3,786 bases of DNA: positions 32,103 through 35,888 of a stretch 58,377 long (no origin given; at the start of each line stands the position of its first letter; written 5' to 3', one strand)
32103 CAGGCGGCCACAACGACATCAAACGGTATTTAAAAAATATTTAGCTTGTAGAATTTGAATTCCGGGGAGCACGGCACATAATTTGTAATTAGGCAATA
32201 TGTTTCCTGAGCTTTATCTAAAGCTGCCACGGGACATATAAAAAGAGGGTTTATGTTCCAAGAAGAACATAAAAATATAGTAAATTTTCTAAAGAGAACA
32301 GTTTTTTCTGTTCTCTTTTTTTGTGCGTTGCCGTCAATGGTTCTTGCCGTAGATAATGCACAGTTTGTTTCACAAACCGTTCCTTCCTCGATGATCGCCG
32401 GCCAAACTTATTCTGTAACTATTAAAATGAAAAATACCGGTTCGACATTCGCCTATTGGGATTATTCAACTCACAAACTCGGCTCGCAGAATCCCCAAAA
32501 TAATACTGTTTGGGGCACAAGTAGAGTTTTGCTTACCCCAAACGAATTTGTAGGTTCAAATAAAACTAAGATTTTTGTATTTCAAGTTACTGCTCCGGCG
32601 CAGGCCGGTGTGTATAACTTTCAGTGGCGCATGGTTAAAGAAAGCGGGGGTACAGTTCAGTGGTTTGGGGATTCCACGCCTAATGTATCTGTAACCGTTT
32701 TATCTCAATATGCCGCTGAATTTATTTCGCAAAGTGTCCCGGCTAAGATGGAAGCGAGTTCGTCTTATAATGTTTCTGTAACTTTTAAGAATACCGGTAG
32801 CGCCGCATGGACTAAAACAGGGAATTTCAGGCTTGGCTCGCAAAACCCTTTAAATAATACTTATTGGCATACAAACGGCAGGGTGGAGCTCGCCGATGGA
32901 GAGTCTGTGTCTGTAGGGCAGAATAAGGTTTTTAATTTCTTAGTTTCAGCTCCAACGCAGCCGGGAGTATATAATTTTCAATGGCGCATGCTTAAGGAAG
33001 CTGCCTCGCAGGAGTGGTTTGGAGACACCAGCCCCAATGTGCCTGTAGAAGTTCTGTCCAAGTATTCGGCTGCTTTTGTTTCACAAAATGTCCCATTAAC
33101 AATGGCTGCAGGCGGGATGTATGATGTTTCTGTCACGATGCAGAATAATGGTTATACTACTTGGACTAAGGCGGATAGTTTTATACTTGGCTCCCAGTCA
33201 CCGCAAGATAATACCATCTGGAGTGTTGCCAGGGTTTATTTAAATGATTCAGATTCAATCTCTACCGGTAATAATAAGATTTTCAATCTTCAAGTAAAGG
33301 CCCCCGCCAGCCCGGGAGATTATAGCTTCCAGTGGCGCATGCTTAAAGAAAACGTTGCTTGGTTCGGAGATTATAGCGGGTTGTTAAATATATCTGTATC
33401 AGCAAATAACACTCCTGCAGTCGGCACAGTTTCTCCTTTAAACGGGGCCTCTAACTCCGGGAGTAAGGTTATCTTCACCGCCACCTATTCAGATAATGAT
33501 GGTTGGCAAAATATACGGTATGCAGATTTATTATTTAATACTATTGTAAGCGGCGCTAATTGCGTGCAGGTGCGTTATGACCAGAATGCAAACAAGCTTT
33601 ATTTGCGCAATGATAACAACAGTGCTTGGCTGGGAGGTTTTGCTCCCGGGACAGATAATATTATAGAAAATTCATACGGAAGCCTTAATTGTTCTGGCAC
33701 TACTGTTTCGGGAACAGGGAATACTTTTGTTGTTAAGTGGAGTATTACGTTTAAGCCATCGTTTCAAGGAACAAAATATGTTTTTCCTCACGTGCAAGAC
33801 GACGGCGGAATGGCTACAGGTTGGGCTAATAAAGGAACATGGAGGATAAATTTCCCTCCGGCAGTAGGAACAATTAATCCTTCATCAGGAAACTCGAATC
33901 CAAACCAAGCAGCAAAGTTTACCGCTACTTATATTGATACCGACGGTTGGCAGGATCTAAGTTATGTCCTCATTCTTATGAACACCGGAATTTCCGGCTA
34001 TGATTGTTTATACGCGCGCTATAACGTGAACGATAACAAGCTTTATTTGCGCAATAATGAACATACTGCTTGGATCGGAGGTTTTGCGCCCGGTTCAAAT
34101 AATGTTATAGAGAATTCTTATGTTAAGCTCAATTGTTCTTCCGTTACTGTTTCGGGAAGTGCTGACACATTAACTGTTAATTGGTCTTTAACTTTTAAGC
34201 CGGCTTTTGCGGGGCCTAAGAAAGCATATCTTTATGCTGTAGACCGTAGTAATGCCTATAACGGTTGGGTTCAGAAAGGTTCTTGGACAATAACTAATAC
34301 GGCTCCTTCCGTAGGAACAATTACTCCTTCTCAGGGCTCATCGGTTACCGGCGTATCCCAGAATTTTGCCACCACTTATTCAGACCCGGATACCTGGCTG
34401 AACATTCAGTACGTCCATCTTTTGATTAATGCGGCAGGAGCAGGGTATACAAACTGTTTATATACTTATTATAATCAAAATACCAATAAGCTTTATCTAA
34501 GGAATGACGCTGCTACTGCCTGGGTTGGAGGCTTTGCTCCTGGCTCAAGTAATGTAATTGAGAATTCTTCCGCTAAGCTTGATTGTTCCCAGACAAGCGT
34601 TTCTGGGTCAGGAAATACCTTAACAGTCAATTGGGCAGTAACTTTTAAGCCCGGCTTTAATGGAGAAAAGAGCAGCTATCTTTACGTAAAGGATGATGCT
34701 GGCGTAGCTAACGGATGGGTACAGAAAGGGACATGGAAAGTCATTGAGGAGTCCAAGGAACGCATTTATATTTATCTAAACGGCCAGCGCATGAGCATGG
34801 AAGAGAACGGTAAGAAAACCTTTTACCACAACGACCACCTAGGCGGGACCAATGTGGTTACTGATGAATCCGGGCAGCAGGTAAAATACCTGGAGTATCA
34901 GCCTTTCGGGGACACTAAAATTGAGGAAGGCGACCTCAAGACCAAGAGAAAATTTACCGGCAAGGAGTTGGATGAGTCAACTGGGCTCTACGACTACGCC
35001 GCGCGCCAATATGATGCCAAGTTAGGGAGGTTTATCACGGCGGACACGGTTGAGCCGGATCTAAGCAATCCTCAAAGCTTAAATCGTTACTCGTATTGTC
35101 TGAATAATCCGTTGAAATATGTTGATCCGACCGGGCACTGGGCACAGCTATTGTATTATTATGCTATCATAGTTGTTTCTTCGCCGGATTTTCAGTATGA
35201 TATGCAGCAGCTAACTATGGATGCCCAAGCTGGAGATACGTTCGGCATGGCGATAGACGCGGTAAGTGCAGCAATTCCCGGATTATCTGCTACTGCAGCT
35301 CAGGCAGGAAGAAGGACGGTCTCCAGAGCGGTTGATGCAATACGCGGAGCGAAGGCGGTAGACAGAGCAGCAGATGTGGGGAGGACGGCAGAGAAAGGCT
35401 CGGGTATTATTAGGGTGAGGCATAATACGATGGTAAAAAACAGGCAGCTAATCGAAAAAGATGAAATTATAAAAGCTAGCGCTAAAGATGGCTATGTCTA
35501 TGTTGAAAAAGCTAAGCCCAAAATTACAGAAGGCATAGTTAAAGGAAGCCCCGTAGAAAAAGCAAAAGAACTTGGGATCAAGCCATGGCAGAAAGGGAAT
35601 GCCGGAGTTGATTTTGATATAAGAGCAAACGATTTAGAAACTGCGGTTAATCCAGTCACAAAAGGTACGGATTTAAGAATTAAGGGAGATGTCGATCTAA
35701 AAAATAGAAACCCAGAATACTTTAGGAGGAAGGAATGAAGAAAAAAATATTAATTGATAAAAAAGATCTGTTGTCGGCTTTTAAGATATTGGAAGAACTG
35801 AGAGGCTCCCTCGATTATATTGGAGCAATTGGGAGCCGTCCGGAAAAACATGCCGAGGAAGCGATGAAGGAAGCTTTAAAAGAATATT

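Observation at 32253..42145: Split Rhs: shell and core-plus-toxin encoded as two separately secreted proteins with complementary breakpoints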

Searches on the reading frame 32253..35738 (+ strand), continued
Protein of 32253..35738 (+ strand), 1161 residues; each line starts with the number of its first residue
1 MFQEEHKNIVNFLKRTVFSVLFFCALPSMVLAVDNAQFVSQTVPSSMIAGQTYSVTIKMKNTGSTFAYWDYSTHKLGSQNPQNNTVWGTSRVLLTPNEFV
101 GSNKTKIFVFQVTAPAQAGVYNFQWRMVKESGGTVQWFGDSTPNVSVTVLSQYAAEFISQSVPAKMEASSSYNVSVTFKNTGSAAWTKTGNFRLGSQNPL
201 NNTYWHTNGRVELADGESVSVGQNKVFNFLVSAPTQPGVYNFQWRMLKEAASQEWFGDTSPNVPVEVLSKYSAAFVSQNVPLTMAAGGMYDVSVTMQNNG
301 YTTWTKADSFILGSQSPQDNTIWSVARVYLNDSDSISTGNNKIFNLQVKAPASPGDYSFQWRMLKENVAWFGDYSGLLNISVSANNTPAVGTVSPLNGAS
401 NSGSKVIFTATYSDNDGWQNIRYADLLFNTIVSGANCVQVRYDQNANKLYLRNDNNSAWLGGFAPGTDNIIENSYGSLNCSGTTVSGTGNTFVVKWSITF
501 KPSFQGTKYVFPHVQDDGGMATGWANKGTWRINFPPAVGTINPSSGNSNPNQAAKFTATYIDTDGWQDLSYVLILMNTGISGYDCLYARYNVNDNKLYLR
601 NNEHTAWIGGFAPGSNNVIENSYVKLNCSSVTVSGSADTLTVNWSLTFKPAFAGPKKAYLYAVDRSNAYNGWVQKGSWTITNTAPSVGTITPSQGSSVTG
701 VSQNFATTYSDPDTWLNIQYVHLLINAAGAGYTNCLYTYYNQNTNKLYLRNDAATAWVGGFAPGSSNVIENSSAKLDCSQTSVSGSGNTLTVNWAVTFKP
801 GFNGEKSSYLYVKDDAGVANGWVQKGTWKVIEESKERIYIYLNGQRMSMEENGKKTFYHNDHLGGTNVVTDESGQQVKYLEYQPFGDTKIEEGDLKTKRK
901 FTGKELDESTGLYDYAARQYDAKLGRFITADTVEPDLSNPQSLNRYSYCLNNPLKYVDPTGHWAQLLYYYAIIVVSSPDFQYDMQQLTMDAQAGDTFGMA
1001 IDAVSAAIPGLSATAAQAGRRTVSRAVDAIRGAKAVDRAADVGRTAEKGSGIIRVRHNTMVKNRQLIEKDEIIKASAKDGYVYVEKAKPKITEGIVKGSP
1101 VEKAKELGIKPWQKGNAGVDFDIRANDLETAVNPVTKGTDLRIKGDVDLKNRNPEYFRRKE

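Call 65: search_dna_similar(query=P0042, collection=plasmids, mode=protein, max_rows=25, max_evalue=1e-10)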
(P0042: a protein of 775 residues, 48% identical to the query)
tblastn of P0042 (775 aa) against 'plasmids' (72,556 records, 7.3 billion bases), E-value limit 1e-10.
Records with a match: 1094; places in all: 1255; records where one place covers at least 80% of the query: 0.
Best place of each record, by identity: 60-80% 1; <60% 1093.
By first word of the organism name: Klebsiella 286; Escherichia 174; Salmonella 164; Burkholderia 93; Citrobacter 59; Vibrio 56; Providencia 41; Ralstonia 38; Enterobacter 30; Proteus 19; and 44 more.
By predicted mobility (MOB-suite, as given by PLSDB): conjugative 925; non-mobilizable 92; mobilizable 77.
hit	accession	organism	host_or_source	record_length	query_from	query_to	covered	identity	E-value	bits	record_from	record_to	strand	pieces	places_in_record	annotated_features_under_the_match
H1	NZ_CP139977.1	Janthinobacterium lividum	-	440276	27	581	67%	46.3%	2e-16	418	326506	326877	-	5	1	FG-GAP-like repeat-containing protein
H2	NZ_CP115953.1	Ralstonia solanacearum CFBP2957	Solanum lycopersicum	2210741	391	696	39%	37.5%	3e-32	281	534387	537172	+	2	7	none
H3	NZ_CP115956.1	Ralstonia pseudosolanacearum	Solanum tuberosum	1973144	391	719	42%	30.8%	3e-31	139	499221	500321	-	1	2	none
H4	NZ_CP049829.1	Janthinobacterium lividum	single organism,water pond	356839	27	565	31%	41.2%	3e-13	161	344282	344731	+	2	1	RHS repeat-associated core domain-containing protein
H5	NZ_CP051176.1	Ralstonia solanacearum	Whole organism,tomato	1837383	391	696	39%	32.2%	1e-31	140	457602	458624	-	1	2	none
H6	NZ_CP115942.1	Ralstonia syzygii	Musa sp.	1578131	393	696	39%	32.0%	2e-32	144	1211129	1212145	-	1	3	none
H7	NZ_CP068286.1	Ralstonia syzygii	Musa balbisiana cultivar Kepok,banana ...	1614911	393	696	39%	32.0%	2e-32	144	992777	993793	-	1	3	record has no annotation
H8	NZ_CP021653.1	Ralstonia solanacearum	Solanum lycopersicum,Tomato with ...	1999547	391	696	39%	31.4%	2e-30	137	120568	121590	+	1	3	none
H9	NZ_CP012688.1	Ralstonia solanacearum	Solanum commersonii,whole organism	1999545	391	696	39%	31.4%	2e-30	137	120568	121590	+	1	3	none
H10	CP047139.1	Ralstonia solanacearum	Potato,Single cell,tuber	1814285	391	696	39%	31.4%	2e-30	137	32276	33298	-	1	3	type IV secretion protein Rhs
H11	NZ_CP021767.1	Ralstonia solanacearum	Solanum lycopersicum,Tomato with ...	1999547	391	696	39%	31.2%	7e-31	138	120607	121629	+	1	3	none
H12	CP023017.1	Ralstonia solanacearum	Solanum tuberosum,single cell,Potato ...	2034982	486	696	27%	40.5%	1e-32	144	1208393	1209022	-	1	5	none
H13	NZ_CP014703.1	Ralstonia solanacearum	Solanum tuberosum,cell culture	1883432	486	696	27%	40.5%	1e-32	144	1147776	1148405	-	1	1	none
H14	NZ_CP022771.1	Ralstonia solanacearum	Solanum tuberosum,single cell,Potato ...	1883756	486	696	27%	40.5%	1e-32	144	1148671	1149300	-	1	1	none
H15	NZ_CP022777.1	Ralstonia solanacearum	Solanum tuberosum,single cell,Potato ...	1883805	486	696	27%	40.5%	1e-32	144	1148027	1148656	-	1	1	none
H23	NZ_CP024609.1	Massilia violaceinigra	cell culture,Tianshan glacier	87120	572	696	16%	54.0%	7e-30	135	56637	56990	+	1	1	RHS repeat-associated core domain-containing protein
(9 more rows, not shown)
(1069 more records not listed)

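Call 66: get_annotated_region(hit=H4, flank=9000)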
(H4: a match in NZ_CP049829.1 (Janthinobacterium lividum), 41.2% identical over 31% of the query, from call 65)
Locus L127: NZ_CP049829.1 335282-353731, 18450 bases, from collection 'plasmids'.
description: Janthinobacterium lividum strain EIF2 plasmid p356839, complete sequence
organism: Janthinobacterium lividum (NCBI taxid 29581)
taxonomy: Bacteria; Pseudomonadota; Betaproteobacteria; Burkholderiales; Oxalobacteraceae; Janthinobacterium; Janthinobacterium lividum
host: -; source: single organism,water pond; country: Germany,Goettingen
typing (MOB-suite, as given by PLSDB): non-mobilizable
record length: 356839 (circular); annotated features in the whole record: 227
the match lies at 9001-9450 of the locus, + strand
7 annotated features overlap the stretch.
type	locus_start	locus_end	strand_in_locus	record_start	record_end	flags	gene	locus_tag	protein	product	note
CDS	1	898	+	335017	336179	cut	-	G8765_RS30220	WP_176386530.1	IS3 family transposase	-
CDS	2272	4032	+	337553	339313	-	-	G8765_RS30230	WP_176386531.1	putative phage abortive infection protein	-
CDS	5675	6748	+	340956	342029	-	-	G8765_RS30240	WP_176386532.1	hypothetical protein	-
CDS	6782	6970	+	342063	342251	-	-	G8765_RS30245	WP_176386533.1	hypothetical protein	-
CDS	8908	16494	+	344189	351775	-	-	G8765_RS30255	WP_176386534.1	RHS repeat-associated core domain-containing protein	-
CDS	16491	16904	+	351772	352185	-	-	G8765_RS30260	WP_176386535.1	hypothetical protein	-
CDS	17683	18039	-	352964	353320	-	-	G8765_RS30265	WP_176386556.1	helix-turn-helix transcriptional regulator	-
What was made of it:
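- Tried and rejected: It is a canonical Rhs with NBR1 domains at the N-terminus, not a split (call 66).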

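Call 67: get_annotated_region(hit=H23, flank=9000)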
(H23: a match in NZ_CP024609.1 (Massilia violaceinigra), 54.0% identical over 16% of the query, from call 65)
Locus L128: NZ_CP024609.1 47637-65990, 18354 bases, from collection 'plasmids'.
description: Massilia violaceinigra strain B2 plasmid unnamed, complete sequence
organism: Massilia violaceinigra (NCBI taxid 2045208)
taxonomy: Bacteria; Pseudomonadota; Betaproteobacteria; Burkholderiales; Oxalobacteraceae; Massilia; Massilia violaceinigra
host: -; source: cell culture,Tianshan glacier; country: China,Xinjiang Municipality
typing (MOB-suite, as given by PLSDB): non-mobilizable
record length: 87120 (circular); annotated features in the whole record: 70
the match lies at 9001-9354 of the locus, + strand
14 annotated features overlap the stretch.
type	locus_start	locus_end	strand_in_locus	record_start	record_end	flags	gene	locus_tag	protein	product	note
CDS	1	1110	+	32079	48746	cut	-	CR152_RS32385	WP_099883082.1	PLxRFG domain-containing protein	-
CDS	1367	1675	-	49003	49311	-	-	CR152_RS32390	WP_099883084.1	H-NS histone family protein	-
CDS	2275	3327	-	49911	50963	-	-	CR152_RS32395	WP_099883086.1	PDDEXK nuclease domain-containing protein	-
CDS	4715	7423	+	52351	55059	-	-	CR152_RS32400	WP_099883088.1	DUF6531 domain-containing protein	-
CDS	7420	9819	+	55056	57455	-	-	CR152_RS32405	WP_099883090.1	RHS repeat-associated core domain-containing protein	-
CDS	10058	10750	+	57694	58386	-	-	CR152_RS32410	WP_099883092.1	IS6 family transposase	-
CDS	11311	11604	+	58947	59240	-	-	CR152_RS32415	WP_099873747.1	hypothetical protein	-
CDS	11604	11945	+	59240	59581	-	tnpB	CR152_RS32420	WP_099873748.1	IS66 family insertion sequence element accessory protein TnpB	-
CDS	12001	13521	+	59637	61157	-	-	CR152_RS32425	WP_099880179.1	IS66 family transposase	-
CDS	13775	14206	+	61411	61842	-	-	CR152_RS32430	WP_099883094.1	hypothetical protein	-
CDS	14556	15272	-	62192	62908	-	-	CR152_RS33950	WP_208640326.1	PEP-CTERM sorting domain-containing protein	-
CDS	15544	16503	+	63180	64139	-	-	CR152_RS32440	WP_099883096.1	DNA-binding protein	-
CDS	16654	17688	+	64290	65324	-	-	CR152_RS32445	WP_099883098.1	site-specific integrase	GO:0015074 - DNA integration [Evidence IEA]; GO:0006310 - DNA recombination [Evidence IEA]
CDS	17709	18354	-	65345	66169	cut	-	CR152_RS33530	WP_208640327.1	hypothetical protein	-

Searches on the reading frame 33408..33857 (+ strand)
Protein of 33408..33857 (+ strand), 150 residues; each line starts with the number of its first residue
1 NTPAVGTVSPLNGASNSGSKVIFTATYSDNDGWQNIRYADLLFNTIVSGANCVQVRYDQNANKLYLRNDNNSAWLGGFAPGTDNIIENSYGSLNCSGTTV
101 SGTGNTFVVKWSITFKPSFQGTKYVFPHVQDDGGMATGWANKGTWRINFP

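Call 84: predict_structure(alignment_id=A5)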
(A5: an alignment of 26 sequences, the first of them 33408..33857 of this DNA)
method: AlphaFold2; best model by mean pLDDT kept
length: 150 residues; sequences in the alignment: 26
mean_pLDDT: 97.9   pTM: 0.91
mean pLDDT of the five models: 97.9, 97.7, 97.7, 97.6, 97.2
residues with pLDDT >= 90: 148; 70-90: 2; 50-70: 0; < 50: 0
segments of 3 or more residues with pLDDT < 50: none
pLDDT, mean of each block of 10 residues (from residue 1): 97 98 98 98 97 99 98 98 99 99 98 98 99 97 96
secondary structure, 60 per line:
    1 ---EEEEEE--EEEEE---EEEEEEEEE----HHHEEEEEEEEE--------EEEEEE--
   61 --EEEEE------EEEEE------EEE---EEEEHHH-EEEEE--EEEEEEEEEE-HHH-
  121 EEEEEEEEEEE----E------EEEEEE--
elements in order: E4-9 E12-16 E20-28 E36-44 E53-58 E63-67 E74-78 E85-87 E91-94 E99-103 E106-115 E121-131 E143-148

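Call 86: fold_search(model_id=the predicted structure, library=pdb)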
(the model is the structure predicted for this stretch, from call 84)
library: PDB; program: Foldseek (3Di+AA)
matches with E <= 10: 1968; with E <= 0.001: 36
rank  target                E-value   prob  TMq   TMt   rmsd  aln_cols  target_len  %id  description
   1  7n6e_H                1.6e-04  1.00  0.39  0.28   6.2       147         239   14  TCR peptide HLA-A2 complex (released 2021-07-28)
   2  4ei6_A                2.2e-04  1.00  0.43  0.34   6.3       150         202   10  Structure of XV19 Valpha1-Vbeta16 Type-II Natural Killer T cell receptor (released 2012-07-25)
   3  7luc_K                2.3e-04  1.00  0.38  0.48   7.0       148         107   14  Cryo-EM structure of RSV preF bound by Fabs 32.4K and 01.4B (released 2021-04-21)
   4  8gv5_D                2.4e-04  1.00  0.38  0.48   7.1       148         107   12  Crystal structure of PN-SIA28 in complex with influenza hemagglutinin A/swine/Guangdong/104/2013 (H1N1) (released 2022-12-21)
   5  4ei6_C                2.7e-04  1.00  0.44  0.36   5.5       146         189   12  Structure of XV19 Valpha1-Vbeta16 Type-II Natural Killer T cell receptor (released 2012-07-25)
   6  4elm_E                2.7e-04  1.00  0.43  0.37   6.2       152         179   10  Crystal structure of the mouse CD1d-lysosulfatide-Hy19.3 TCR complex (released 2012-07-25)
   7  5mhr_J                2.9e-04  1.00  0.39  0.50   6.5       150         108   14  T3D reovirus sigma1 complexed with 9BG5 Fab fragments (released 2017-02-15)
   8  2pnd                  2.9e-04  1.00  0.41  0.48   6.5       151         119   12  Structure or murine CRIg (released 2007-05-01)
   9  3r8b_N                2.9e-04  1.00  0.40  0.49   7.5       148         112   13  Crystal structure of Staphylococcal Enterotoxin B in complex with an affinity matured mouse TCR VBeta8.2 protein, G5-8 (released 2011-04-06)
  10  8k2n_A                3.0e-04  0.99  0.36  0.12  13.2       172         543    9  Crystal structure of Group 4 Monosaccharide-releasing beta-N-acetylgalactosaminidase NgaLy from Lacticaseibacillus yic (released 2024-04-24)
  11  4ei5_G                3.2e-04  1.00  0.43  0.39   6.1       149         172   11  Crystal Structure of XV19 TCR in complex with CD1d-sulfatide C24:1 (released 2012-07-25)
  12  5mhr_L                3.2e-04  1.00  0.39  0.50   6.5       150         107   14  T3D reovirus sigma1 complexed with 9BG5 Fab fragments (released 2017-02-15)
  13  4x6b_C                3.6e-04  1.00  0.40  0.34   6.2       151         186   10  BK6 TCR apo structure (released 2015-01-28)
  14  8tl4_H                4.7e-04  1.00  0.38  0.47   7.1       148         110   11  CRYO-EM STRUCTURE OF HIV-1 BG505DS-SOSIP.664 ENV TRIMER BOUND TO DJ85-e.01 FAB (released 2024-08-28)
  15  2p5e_D                5.0e-04  1.00  0.44  0.36   5.6       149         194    9  Crystal Structures of High Affinity Human T-Cell Receptors Bound to pMHC Reveal Native Diagonal Binding Geometry (released 2007-09-25)
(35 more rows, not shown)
